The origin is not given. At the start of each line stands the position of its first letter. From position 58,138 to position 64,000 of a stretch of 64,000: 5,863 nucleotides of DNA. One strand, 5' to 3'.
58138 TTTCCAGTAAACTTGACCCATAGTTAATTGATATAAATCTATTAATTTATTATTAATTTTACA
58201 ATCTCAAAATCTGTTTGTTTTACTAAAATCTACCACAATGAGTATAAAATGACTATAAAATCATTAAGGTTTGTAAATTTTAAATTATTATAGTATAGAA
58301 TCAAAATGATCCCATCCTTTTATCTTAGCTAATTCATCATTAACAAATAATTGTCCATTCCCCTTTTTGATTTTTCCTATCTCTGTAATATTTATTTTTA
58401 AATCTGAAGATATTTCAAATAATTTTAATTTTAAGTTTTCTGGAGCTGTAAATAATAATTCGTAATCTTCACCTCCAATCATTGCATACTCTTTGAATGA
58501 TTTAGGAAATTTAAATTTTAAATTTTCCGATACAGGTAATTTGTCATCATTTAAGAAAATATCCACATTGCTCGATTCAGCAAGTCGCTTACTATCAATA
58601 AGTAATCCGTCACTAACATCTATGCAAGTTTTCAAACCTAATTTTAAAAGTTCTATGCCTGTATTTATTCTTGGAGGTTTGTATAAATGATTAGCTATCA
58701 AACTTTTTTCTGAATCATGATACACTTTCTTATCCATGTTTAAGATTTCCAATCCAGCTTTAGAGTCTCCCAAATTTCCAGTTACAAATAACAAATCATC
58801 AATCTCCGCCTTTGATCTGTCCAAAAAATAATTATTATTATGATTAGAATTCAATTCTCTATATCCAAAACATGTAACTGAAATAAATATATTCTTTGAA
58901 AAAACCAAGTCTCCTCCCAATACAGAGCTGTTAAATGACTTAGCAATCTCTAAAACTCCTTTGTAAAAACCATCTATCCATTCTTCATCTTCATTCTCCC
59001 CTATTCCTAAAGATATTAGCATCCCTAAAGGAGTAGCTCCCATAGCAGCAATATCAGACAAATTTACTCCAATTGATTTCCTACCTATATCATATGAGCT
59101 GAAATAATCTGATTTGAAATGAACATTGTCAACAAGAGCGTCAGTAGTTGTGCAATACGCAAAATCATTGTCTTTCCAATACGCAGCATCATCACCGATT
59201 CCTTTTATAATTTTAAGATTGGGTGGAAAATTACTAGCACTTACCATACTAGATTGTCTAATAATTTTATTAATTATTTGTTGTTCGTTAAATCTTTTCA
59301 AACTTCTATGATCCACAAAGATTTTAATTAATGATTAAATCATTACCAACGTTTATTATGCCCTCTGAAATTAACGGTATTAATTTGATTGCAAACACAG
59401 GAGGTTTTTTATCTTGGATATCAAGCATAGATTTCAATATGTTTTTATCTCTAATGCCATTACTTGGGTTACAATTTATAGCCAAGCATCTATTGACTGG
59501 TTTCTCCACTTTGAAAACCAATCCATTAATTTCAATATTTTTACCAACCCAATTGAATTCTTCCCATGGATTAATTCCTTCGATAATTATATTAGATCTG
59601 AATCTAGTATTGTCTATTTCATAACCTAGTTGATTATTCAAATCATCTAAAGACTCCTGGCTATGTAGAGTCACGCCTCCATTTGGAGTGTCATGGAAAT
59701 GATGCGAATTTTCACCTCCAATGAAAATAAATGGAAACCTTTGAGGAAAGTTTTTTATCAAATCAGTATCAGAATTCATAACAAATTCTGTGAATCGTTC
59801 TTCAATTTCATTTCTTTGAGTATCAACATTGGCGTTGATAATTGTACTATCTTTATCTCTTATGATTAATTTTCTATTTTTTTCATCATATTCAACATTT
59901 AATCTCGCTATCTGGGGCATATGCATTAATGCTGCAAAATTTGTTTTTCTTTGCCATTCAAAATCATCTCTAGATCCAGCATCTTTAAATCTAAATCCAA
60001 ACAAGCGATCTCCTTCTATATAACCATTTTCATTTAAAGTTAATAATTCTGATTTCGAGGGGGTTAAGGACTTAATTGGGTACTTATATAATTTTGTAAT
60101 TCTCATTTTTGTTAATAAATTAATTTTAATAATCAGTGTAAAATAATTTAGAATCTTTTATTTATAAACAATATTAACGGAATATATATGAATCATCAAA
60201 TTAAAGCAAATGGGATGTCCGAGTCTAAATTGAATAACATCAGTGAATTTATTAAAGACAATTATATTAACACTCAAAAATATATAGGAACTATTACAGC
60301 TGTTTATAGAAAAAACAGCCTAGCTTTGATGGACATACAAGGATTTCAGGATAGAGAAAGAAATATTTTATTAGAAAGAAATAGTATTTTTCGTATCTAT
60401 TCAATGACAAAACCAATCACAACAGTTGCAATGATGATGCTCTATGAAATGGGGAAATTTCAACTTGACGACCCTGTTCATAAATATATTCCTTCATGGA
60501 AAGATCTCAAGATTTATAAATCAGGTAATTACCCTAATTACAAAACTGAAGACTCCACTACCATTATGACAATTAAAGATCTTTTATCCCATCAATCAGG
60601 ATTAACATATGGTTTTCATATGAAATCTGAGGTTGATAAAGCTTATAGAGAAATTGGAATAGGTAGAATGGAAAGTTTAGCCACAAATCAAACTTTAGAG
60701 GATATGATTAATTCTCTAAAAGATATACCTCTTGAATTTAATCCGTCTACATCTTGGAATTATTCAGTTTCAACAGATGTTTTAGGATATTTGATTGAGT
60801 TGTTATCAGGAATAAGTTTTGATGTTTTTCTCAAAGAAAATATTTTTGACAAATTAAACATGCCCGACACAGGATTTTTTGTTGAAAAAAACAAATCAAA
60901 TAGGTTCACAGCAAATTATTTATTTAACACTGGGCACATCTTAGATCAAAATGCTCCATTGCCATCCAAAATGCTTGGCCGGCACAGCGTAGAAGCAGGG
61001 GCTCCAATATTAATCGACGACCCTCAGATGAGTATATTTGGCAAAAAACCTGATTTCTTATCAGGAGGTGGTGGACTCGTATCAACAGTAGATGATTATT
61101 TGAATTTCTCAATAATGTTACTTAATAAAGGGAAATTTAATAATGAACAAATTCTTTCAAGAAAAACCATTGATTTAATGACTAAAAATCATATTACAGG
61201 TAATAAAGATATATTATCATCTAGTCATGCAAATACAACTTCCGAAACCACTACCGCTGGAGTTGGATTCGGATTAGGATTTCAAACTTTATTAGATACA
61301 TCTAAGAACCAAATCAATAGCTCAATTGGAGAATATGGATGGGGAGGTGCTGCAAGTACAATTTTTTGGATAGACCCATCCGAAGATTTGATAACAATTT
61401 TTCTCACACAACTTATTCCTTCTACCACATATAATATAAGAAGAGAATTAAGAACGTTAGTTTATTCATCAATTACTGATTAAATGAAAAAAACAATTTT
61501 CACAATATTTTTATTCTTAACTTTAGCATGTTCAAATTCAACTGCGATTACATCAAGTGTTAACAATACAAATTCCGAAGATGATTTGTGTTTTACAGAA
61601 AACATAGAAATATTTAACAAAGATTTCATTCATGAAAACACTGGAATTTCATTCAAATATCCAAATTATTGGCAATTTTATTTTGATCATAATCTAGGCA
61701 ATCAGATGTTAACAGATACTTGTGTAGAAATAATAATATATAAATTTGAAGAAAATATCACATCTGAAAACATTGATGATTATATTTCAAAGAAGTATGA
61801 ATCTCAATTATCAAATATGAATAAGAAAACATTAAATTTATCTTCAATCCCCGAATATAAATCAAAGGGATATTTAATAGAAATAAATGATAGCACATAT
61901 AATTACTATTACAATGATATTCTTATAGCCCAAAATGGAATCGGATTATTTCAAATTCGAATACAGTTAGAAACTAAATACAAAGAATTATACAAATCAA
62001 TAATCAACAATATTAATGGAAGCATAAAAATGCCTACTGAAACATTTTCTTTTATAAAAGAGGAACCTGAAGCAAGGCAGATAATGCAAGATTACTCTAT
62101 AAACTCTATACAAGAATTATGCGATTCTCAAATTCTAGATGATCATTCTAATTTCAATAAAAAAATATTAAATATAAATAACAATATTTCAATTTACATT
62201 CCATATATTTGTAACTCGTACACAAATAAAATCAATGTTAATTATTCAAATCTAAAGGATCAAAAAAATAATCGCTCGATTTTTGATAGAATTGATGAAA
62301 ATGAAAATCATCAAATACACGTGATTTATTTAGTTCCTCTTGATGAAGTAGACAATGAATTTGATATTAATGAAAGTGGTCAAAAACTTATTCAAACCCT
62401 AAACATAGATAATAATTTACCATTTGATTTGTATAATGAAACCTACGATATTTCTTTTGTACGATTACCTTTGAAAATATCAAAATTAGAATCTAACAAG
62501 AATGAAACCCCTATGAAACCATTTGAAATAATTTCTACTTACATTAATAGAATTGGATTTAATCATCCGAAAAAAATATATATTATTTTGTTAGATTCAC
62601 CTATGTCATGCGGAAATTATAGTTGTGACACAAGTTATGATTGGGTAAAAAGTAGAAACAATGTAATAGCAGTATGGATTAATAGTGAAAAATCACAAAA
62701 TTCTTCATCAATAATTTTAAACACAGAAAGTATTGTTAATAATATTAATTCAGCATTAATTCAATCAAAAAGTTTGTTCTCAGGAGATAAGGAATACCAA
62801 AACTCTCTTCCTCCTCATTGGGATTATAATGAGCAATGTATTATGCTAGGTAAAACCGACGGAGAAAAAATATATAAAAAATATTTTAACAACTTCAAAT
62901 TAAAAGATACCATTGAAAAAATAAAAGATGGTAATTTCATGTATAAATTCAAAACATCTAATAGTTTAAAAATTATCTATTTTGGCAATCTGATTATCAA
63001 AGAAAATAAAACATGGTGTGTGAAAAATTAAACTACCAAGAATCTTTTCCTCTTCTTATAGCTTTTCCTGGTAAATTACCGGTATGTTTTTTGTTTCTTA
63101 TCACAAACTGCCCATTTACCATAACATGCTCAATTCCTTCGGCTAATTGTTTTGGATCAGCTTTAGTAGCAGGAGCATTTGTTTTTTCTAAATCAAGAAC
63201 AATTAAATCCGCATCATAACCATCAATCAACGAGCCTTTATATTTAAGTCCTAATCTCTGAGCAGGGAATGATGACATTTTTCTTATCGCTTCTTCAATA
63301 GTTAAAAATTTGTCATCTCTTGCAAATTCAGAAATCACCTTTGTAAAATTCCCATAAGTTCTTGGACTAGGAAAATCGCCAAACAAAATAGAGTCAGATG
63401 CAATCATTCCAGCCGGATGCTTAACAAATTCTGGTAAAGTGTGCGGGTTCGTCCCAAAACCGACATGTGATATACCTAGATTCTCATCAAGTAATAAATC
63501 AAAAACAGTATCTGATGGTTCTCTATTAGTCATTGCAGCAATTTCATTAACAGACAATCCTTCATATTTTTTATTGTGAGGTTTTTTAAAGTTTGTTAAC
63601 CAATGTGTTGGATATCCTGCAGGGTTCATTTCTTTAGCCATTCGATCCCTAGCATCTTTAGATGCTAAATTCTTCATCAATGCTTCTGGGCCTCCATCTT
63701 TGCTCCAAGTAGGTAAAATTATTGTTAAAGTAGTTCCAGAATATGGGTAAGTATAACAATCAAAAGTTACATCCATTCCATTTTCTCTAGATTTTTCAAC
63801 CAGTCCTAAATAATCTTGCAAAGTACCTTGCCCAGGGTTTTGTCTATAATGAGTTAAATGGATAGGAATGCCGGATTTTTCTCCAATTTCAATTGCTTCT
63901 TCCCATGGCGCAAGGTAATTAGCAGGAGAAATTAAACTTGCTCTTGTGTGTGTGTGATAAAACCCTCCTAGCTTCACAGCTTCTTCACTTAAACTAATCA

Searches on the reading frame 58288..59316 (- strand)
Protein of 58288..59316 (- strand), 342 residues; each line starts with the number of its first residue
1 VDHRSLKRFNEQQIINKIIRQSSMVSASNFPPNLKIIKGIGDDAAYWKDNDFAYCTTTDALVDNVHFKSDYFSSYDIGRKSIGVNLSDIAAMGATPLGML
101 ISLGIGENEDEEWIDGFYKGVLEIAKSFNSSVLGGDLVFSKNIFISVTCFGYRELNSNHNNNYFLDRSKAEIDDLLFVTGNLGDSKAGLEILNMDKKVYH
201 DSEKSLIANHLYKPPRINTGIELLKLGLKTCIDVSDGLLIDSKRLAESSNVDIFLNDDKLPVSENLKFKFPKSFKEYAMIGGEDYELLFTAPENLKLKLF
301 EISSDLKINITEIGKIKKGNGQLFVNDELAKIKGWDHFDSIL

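Call 90: search_protein_families(library=pfam, proteins=[window:58288-59316:-], max_evalue=0.001)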
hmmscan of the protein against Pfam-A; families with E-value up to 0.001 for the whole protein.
window:58288-59316:- (342 aa): 2 families
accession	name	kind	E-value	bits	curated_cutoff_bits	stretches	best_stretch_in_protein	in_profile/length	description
PF00586.29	AIRS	-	2.7e-27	95.8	24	1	41-151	1-110/112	AIR synthase related protein, N-terminal domain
PF02769.27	AIRS_C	-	7.5e-08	33.1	23.1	1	173-320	3-149/156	AIR synthase related protein, C-terminal domain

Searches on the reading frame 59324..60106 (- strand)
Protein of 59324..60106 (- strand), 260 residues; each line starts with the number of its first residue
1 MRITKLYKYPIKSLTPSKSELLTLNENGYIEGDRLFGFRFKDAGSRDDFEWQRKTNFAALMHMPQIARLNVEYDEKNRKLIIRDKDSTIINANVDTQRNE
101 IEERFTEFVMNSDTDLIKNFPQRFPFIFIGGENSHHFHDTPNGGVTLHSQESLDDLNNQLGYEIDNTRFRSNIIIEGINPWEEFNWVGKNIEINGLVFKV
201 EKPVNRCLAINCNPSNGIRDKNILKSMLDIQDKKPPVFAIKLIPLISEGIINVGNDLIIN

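Call 90: search_protein_families(library=pfam, proteins=[window:59324-60106:-], max_evalue=0.001)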
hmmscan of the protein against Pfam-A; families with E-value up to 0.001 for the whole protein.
window:59324-60106:- (260 aa): 2 families
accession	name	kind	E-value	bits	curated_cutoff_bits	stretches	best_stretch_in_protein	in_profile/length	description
PF03473.23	MOSC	-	1.2e-13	51.6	22.7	1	136-255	3-117/120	MOSC domain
PF03476.21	MOSC_N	-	2e-06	28.1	25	1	2-100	3-86/119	MOSC N-terminal beta barrel domain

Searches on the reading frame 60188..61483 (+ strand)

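Call 90: search_protein_families(library=pfam, proteins=[window:60188-61483:+], max_evalue=0.001)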
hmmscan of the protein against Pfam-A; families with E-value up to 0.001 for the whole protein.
window:60188-61483:+ (431 aa): 1 family
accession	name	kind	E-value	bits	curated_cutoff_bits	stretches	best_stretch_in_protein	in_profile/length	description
PF00144.29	Beta-lactamase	-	1.2e-54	186.1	27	1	29-412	11-313/329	Beta-lactamase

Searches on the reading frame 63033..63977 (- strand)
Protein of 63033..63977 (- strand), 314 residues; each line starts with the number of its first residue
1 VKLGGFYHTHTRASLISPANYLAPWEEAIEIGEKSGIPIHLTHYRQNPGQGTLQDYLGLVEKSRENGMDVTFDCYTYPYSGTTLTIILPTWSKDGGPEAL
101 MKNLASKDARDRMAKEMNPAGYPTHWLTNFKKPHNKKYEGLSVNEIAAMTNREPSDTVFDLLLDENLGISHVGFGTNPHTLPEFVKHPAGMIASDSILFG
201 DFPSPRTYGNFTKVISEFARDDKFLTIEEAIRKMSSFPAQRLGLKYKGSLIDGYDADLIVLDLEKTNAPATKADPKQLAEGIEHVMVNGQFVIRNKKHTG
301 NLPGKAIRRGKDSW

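Call 90: search_protein_families(library=pfam, proteins=[window:63033-63977:-], max_evalue=0.001)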
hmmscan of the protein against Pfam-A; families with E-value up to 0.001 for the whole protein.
window:63033-63977:- (314 aa): 2 families
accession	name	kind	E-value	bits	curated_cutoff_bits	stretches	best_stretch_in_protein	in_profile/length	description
PF07969.17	Amidohydro_3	-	9e-13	48.9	29.7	1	193-293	372-472/472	Amidohydrolase family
PF01979.26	Amidohydro_1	-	2.2e-09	37.5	25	1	191-292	246-345/345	Amidohydrolase family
